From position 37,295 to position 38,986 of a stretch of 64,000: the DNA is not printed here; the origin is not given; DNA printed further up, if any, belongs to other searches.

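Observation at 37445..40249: MBOAT plus DHHW-motif partner (AlgI/AlgJ- or DltB/DltD-like) embedded between GT-C genes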

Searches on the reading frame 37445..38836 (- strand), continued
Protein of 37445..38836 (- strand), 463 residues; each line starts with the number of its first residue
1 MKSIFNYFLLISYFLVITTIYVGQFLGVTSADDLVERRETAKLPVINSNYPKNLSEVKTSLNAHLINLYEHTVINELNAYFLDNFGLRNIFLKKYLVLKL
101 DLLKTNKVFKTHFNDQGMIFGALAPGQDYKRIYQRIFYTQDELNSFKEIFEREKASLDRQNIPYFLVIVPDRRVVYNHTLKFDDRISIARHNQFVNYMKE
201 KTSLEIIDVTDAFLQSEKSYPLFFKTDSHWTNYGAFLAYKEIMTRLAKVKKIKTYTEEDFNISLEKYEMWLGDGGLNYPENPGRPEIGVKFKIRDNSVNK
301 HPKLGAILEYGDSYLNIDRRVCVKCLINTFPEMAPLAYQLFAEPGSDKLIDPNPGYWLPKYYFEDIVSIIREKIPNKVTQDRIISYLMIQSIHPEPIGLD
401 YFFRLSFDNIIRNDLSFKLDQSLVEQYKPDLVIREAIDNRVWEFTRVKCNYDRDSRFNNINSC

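Call 70: find_encoding_contigs(protein=P0011, flank=8000, max_places=1)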
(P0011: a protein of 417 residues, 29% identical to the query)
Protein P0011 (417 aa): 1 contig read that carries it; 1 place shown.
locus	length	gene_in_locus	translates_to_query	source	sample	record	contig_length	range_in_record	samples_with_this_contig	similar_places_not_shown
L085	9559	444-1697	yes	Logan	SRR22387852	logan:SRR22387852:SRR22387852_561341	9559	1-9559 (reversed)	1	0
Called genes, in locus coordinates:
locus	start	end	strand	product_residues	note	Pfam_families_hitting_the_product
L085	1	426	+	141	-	?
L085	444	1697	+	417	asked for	PF16822:ALGX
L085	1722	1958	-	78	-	PF00550:PP-binding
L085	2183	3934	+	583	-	PF00501:AMP-binding, PF13193:AMP-binding_C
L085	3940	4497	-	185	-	PF06821:Ser_hydrolase (weak)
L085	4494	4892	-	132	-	PF01648:ACPS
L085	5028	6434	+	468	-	PF03062:MBOAT, PF13813:MBOAT_2 (weak)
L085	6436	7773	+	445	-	PF16822:ALGX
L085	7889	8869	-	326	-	-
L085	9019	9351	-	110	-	PF01934:HepT-like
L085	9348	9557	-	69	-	?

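Call 71: find_encoding_contigs(protein=P0008, flank=8000, max_places=1)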
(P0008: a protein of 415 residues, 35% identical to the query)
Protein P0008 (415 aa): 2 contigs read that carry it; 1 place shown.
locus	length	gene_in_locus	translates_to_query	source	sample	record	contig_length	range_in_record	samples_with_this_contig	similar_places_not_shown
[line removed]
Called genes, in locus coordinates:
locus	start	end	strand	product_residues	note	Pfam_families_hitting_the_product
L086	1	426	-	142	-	?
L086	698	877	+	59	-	-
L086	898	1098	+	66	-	-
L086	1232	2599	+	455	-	PF03062:MBOAT, PF13813:MBOAT_2 (weak)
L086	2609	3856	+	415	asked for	PF16822:ALGX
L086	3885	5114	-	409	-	PF00890:FAD_binding_2 (faint), PF03486:HI0933_like, PF07992:Pyr_redox_2, PF13738:Pyr_redox_3 (faint), PF22780:HI0933_like_1st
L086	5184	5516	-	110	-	-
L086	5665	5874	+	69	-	-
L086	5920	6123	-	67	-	-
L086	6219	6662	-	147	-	PF00578:AhpC-TSA, PF08534:Redoxin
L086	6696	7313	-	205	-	PF01327:Pep_deformylase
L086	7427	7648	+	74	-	?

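Call 72: search_protein_families(library=ncbifam, proteins=[L085:2183-3934:+, L085:1722-1958:-, L085:3940-4497:-, L085:4494-4892:-, L083:1653-3398:-, L083:1392-1628:-], max_evalue=0.001)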
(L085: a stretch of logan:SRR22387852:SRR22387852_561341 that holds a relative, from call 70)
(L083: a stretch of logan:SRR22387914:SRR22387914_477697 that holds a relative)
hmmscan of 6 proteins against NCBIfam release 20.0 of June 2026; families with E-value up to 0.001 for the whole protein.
L085:2183-3934:+ (583 aa): 106 families (the best 25 are shown)
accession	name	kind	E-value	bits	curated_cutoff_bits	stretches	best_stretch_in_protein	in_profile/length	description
NF003313.0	PRK04319.1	equivalog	3.4e-199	662.8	729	1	6-567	10-573/574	acetate--CoA ligase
NF001208.0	PRK00174.1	subfamily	1.5e-128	429.9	657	1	29-567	67-633/649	acetate--CoA ligase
TIGR02188.1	Ac_CoA_lig_AcsA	equivalog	3.8e-128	428.5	724.95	1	23-567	40-618/629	acetate--CoA ligase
NF047394.1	AcylCoAsynMbcS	equivalog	1.7e-108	363.5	850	1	47-557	17-522/525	acyl-CoA synthetase MbcS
NF004837.0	PRK06187.1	subfamily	2.3e-89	300.1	476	1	55-556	22-523/531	long-chain-fatty-acid--CoA ligase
NF007815.0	PRK10524.1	equivalog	7.6e-86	289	955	2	203-567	232-615/629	propionate--CoA ligase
TIGR02316.1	propion_prpE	equivalog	6.1e-75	253.1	827.4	2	204-567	232-614/628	propionate--CoA ligase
NF006182.0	PRK08316.1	subfamily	3.1e-68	230.6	663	2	372-556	339-518/523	fatty acyl-CoA synthetase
TIGR02262.1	benz_CoA_lig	subfamily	3.4e-68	230.6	375.25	1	38-553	2-507/508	benzoate-CoA ligase family protein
NF005307.0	PRK06839.1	equivalog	6.7e-65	219.6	748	1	68-555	24-493/496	o-succinylbenzoate--CoA ligase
NF006181.0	PRK08314.1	subfamily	9.9e-61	205.6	705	1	70-558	48-557/563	long-chain-fatty-acid--CoA ligase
NF009233.0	PRK12583.1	subfamily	1.9e-59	201.5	832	1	57-554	34-549/558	fatty acid CoA ligase family protein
NF052269.1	Staph_lig_FadD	equivalog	9.7e-58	195.7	650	1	56-553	15-491/499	long-chain-fatty-acid--CoA ligase FadD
NF004758.0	PRK06087.1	equivalog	1.5e-57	195.3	736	1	70-553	49-533/548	medium-chain fatty-acid--CoA ligase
NF002966.0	PRK03640.1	equivalog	2.4e-56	191.3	556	1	69-555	25-480/483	o-succinylbenzoate--CoA ligase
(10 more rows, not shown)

L085:1722-1958:- (78 aa): 8 families
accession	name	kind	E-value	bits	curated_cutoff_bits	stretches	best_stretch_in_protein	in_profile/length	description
NF002148.0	PRK00982.1-2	subfamily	5.7e-09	35.7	71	1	3-70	8-75/79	acyl carrier protein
NF002150.0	PRK00982.1-4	subfamily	2e-08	34.3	66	1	2-65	8-71/80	acyl carrier protein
NF002151.0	PRK00982.1-5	equivalog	2.4e-07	30.8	92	1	3-65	7-69/78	acyl carrier protein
NF002149.0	PRK00982.1-3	equivalog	1.3e-06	28.3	106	1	3-63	7-67/78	acyl carrier protein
NF002147.0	PRK00982.1-1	equivalog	1.4e-06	28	84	1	2-67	10-75/83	acyl carrier protein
TIGR00517.1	acyl_carrier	equivalog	8.5e-06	25.6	70.45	1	3-65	7-69/77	acyl carrier protein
NF006031.0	PRK08172.1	equivalog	7.3e-05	23.3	76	1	4-69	9-74/82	acyl carrier protein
NF040636.1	AcpM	exception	0.00041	20.3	146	1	3-67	9-73/93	meromycolate extension acyl carrier protein AcpM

L085:3940-4497:- (185 aa): 0 families

L085:4494-4892:- (132 aa): 12 families
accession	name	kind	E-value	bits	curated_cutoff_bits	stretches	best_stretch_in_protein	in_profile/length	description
NF011250.0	PRK14656.1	equivalog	3.8e-24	85.2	175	1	10-124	2-122/126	holo-[acyl-carrier-protein] synthase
TIGR00556.1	pantethn_trn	domain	5.9e-21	74.9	45.35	1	10-120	2-120/128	phosphopantetheine--protein transferase domain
NF011253.0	PRK14659.1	equivalog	2.6e-20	73.2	156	1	10-126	2-120/123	holo-[acyl-carrier-protein] synthase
NF011257.0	PRK14663.1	equivalog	3.3e-20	72.3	186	1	12-126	2-118/123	holo-[acyl-carrier-protein] synthase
TIGR00516.1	acpS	equivalog_domain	4.3e-20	72.3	59.8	1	10-127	2-121/125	holo-ACP synthase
NF011254.0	PRK14660.1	equivalog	1.1e-18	67.4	195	1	10-100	2-92/125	holo-[acyl-carrier-protein] synthase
NF000832.0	PRK00070.3-2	equivalog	5.9e-17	62.1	107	1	10-119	2-108/116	holo-ACP synthase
NF011251.0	PRK14657.1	equivalog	6.6e-17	61.7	165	1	10-120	2-116/123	holo-[acyl-carrier-protein] synthase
NF000831.0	PRK00070.3-1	equivalog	7.7e-17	61.4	124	1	10-125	3-127/130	holo-ACP synthase AcpS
NF011256.0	PRK14662.1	equivalog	2.5e-13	50.4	150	1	10-97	2-84/123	4'-phosphopantetheinyl transferase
NF000835.0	PRK00070.4-1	equivalog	5.3e-10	39.6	128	1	10-123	2-109/115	holo-ACP synthase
NF011255.0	PRK14661.1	equivalog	0.00012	22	209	1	10-116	2-99/169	holo-[acyl-carrier-protein] synthase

L083:1653-3398:- (581 aa): 2 families
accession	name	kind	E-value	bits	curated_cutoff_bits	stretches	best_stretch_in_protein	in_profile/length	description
TIGR01686.1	FkbH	subfamily_domain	3.9e-94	315.4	146.65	1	239-566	2-321/323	FkbH domain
TIGR01681.1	HAD-SF-IIIC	subfamily_domain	1.1e-15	58.6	35.75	1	241-363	1-130/132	HAD-IIIC family phosphatase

L083:1392-1628:- (78 aa): 7 families
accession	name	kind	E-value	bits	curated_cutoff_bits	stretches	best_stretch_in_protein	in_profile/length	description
NF002148.0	PRK00982.1-2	subfamily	4.9e-07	29.5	71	1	2-71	7-76/79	acyl carrier protein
NF002151.0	PRK00982.1-5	equivalog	2.1e-06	27.7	92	1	2-68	6-72/78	acyl carrier protein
NF002149.0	PRK00982.1-3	equivalog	4.1e-06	26.7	106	1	2-62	6-66/78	acyl carrier protein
NF002150.0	PRK00982.1-4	subfamily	8.5e-06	25.9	66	1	3-67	9-73/80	acyl carrier protein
TIGR00517.1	acyl_carrier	equivalog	0.00012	21.9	70.45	1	2-65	6-69/77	acyl carrier protein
NF009104.0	PRK12449.1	equivalog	0.00074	19.4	70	1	1-72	7-78/80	acyl carrier protein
NF006031.0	PRK08172.1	equivalog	0.00096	19.8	76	0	3-70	8-75/82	acyl carrier protein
